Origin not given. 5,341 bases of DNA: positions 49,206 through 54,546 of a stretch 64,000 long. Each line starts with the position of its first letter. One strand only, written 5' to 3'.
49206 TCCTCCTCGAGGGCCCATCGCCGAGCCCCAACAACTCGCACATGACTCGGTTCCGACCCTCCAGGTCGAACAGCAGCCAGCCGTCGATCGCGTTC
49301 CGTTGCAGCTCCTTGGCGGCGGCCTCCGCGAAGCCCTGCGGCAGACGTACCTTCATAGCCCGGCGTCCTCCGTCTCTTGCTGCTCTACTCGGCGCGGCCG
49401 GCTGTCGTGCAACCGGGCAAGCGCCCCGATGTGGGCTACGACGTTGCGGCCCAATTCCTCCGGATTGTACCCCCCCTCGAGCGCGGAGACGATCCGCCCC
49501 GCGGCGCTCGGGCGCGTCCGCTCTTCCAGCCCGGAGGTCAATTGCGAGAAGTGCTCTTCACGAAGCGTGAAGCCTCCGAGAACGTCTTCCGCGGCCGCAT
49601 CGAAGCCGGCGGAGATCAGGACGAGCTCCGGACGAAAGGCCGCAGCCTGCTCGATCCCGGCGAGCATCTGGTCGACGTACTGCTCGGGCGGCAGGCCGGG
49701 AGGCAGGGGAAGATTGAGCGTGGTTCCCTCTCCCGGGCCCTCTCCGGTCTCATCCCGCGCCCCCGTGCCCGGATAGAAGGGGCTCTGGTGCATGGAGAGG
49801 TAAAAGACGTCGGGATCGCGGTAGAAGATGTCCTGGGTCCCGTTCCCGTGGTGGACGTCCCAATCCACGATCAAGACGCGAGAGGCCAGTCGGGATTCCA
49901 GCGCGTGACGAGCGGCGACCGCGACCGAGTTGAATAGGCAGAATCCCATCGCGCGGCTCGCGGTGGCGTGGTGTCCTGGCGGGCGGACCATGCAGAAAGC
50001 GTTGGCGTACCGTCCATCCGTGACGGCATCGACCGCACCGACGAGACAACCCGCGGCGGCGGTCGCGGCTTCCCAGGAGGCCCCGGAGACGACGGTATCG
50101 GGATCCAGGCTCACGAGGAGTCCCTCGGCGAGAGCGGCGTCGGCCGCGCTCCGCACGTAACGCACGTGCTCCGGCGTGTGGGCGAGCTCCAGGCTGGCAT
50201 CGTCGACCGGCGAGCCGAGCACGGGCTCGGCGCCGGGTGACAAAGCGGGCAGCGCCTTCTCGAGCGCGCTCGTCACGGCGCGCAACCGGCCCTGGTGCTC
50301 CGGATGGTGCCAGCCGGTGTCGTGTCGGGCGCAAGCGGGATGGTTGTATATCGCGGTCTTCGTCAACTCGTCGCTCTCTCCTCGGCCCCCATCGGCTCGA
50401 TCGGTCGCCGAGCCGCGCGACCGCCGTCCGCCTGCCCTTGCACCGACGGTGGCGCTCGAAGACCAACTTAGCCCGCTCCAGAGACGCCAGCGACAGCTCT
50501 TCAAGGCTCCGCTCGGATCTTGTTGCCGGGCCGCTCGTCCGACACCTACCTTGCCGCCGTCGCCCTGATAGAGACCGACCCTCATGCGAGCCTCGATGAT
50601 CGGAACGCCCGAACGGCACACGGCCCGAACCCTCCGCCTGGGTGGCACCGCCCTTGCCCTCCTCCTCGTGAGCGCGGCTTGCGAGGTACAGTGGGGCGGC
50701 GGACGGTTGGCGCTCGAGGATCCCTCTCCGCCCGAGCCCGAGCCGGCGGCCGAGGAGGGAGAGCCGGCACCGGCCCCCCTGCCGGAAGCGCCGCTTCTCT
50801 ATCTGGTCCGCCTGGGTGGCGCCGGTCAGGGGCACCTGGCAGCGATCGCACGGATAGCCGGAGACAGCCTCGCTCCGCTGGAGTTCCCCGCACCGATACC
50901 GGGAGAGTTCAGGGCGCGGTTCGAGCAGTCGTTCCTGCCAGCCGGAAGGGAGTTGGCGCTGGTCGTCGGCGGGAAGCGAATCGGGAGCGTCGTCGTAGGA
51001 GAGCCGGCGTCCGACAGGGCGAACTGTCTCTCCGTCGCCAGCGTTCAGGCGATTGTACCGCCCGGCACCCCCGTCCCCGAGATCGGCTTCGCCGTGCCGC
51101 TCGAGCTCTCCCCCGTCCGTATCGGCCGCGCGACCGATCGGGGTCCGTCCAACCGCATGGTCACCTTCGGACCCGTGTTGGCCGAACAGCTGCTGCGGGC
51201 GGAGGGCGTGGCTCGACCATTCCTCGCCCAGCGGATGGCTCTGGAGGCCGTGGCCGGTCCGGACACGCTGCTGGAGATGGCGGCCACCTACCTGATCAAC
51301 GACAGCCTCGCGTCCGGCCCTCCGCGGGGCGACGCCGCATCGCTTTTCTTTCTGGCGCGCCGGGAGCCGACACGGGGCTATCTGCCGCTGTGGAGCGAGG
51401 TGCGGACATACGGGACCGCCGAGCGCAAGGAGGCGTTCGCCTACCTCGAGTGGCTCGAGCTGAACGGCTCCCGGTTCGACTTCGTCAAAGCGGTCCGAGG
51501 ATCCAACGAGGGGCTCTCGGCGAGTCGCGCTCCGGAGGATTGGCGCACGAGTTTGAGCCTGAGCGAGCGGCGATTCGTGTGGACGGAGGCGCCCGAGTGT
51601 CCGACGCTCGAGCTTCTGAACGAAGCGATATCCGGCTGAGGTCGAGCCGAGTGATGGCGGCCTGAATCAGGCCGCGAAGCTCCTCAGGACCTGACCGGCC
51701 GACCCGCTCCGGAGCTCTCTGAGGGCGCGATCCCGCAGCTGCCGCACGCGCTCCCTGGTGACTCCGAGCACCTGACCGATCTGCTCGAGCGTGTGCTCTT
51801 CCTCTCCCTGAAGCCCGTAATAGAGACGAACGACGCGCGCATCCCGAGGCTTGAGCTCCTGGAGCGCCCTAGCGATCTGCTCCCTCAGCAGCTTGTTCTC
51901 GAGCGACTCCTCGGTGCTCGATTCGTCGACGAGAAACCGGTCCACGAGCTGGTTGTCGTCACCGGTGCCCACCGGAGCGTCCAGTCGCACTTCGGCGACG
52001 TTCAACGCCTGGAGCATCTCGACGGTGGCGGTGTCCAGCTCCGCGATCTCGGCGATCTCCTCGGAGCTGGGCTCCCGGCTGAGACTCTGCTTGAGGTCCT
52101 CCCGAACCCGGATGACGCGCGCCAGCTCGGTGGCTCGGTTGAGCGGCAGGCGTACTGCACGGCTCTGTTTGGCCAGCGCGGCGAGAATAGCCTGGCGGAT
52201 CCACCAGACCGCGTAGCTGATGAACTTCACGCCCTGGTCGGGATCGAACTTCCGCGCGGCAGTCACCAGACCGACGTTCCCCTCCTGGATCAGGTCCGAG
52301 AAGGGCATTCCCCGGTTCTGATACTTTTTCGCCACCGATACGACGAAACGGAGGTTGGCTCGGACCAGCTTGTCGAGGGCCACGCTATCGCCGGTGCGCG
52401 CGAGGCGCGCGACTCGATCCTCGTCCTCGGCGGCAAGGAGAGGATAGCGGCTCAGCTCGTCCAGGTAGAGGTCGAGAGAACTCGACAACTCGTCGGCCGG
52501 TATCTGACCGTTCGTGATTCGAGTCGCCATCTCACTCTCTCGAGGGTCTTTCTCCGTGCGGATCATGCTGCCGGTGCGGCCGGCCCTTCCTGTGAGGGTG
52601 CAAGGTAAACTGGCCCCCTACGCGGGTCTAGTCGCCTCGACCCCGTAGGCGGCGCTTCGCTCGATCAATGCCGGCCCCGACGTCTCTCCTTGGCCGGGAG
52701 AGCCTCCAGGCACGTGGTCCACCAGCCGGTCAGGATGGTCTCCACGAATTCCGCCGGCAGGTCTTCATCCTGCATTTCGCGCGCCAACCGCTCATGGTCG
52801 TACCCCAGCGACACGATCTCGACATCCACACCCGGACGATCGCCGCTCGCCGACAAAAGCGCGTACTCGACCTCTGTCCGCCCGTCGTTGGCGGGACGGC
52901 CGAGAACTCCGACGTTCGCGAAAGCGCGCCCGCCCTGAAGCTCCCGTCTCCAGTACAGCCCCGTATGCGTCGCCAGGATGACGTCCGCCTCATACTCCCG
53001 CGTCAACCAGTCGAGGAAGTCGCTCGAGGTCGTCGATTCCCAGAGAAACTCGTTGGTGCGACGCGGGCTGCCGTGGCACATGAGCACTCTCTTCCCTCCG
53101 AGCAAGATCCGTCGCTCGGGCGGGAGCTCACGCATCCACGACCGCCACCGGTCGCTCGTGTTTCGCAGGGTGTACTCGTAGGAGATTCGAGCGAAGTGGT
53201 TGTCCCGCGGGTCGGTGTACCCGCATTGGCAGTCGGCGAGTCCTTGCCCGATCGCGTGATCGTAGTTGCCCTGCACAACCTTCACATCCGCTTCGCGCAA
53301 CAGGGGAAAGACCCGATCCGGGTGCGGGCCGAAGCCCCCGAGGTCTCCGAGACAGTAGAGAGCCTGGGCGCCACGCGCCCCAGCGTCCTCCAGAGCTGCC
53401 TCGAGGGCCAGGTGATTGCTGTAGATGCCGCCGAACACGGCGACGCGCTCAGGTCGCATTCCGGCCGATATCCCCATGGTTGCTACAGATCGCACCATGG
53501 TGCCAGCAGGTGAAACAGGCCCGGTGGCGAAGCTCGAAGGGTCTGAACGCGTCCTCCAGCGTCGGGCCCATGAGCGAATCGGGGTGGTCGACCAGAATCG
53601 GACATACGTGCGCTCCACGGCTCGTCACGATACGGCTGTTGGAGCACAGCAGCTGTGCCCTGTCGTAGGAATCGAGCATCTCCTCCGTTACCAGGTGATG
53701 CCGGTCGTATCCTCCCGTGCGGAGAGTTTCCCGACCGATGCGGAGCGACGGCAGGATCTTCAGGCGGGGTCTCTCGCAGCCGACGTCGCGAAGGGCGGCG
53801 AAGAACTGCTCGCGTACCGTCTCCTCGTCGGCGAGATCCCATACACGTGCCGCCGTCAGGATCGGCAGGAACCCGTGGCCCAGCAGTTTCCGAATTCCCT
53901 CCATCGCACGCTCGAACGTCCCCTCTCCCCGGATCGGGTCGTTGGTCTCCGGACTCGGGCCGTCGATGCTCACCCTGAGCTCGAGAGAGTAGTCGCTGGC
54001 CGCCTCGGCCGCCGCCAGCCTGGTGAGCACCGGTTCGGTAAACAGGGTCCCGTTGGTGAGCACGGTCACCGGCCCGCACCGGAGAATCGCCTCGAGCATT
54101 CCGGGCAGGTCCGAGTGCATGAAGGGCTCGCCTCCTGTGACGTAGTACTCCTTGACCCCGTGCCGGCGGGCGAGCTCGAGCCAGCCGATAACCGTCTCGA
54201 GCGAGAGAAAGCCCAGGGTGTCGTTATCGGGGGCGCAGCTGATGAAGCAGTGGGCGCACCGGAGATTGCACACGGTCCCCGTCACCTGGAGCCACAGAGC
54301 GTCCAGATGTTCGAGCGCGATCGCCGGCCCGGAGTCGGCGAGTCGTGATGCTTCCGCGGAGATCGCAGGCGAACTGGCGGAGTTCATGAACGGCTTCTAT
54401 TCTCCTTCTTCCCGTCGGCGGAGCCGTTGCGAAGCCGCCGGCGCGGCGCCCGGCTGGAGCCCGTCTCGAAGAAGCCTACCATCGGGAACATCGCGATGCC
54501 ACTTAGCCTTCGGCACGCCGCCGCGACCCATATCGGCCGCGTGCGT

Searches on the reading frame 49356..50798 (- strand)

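Call 33: search_protein_families(library=pfam, proteins=[window:49356-50798:-], max_evalue=0.0001)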
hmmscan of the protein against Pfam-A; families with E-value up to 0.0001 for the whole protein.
window:49356-50798:- (481 aa): 1 family
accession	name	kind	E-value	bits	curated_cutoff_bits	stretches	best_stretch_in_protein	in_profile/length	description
PF00850.24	Hist_deacetyl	-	8.6e-90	301.5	27.9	1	165-459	1-297/298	Histone deacetylase domain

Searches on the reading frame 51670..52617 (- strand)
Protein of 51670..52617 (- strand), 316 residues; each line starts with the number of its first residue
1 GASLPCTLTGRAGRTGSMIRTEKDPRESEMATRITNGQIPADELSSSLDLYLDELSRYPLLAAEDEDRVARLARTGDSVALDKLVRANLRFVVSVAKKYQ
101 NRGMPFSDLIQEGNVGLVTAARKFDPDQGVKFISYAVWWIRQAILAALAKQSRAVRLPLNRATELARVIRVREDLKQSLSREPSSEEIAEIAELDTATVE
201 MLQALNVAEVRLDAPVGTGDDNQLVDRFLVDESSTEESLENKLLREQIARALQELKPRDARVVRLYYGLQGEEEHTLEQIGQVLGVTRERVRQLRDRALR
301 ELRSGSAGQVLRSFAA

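Call 34: search_protein_families(library=pfam, proteins=[window:51670-52617:-], max_evalue=0.0001)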
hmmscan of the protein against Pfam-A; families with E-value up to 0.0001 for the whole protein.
window:51670-52617:- (316 aa): 5 families
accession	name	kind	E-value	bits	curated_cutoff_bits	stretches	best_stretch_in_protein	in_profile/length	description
PF04542.20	Sigma70_r2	-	6e-22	77.7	24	1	84-153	1-70/71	Sigma-70 region 2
PF04545.22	Sigma70_r4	-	5.4e-16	58.3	24.1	1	251-303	1-49/50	Sigma-70, region 4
PF00140.25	Sigma70_r1_2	-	2.8e-07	30.8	22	1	47-77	2-32/34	Sigma-70 factor, region 1.2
PF04539.22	Sigma70_r3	-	1.4e-06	28.8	25.3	1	165-227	3-65/78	Sigma-70 region 3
PF08281.18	Sigma70_r4_2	-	8.6e-05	22.5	25.7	0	245-302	1-54/54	Sigma-70, region 4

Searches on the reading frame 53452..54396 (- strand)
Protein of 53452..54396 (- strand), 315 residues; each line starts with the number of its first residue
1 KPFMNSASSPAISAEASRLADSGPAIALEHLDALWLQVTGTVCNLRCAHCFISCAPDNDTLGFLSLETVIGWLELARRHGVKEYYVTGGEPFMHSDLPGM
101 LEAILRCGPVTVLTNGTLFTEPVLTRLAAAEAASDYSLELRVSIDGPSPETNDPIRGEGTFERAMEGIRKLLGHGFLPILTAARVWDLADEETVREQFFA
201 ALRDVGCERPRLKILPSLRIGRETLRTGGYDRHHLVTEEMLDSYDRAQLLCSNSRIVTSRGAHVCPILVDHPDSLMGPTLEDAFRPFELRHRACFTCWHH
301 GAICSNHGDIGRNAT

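Call 34: search_protein_families(library=pfam, proteins=[window:53452-54396:-], max_evalue=0.0001)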
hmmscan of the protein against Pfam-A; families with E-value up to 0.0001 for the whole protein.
window:53452-54396:- (315 aa): 1 family
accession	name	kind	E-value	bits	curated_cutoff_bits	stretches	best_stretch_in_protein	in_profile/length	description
PF04055.27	Radical_SAM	-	4.5e-21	76.2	29.5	1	39-177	3-142/166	Radical SAM superfamily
